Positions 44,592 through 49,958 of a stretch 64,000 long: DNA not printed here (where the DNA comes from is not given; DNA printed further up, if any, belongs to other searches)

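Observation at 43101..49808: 2235-aa cytoplasmic giant: helical repeat arrays ending in a type-II PI4-kinase-like catalytic core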

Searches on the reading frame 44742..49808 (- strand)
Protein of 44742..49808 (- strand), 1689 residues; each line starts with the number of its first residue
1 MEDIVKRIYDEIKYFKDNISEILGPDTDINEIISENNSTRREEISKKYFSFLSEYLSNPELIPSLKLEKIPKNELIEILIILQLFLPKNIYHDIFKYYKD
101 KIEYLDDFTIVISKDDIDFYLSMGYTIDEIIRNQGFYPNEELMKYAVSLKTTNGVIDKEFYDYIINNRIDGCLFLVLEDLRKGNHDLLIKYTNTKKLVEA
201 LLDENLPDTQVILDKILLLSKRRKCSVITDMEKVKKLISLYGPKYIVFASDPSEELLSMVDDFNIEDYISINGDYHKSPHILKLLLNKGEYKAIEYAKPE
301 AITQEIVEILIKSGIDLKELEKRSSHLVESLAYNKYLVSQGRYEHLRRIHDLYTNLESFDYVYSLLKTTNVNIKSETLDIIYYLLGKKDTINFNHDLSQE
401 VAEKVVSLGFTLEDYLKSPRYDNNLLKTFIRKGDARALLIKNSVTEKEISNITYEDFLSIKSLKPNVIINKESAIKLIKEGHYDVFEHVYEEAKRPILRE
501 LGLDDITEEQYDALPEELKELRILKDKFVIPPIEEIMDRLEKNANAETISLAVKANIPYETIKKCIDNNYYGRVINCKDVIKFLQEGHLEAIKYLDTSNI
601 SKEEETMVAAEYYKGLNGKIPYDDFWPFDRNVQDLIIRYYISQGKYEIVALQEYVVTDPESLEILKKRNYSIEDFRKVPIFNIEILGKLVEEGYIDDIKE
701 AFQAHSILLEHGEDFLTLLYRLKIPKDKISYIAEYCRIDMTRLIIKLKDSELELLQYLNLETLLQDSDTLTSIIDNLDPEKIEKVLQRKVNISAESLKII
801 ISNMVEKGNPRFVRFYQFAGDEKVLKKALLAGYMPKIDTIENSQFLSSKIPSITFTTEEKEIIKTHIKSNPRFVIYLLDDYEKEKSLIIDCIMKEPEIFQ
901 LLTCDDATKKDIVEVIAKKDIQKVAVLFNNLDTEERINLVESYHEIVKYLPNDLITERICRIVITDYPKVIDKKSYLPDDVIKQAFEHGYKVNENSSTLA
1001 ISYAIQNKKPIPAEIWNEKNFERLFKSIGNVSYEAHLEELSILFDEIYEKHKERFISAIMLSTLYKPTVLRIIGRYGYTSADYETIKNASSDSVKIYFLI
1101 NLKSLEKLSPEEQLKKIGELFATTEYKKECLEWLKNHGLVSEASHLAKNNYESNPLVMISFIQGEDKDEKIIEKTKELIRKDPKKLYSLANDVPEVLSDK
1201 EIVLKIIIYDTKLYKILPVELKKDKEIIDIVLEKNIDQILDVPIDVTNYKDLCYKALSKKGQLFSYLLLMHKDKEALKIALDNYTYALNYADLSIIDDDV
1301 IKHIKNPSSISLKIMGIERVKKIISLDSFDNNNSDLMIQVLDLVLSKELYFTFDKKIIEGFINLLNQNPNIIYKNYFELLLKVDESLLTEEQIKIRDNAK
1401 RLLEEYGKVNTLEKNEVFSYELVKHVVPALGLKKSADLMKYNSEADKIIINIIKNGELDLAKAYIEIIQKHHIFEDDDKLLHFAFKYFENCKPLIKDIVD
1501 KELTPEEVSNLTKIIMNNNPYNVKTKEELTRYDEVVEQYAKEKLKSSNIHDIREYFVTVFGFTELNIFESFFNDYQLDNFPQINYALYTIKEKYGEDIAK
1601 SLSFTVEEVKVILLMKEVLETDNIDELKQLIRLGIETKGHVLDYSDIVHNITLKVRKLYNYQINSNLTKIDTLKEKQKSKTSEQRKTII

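Call 58: search_protein_families(library=phrogs, proteins=[window:44742-49808:-], max_evalue=0.01)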
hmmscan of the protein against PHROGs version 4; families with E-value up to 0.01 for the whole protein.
window:44742-49808:- (1689 aa): 1 family
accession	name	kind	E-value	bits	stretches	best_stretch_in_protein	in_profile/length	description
phrog_28244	-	unknown function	0.004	18.5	1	533-618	13-98/126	-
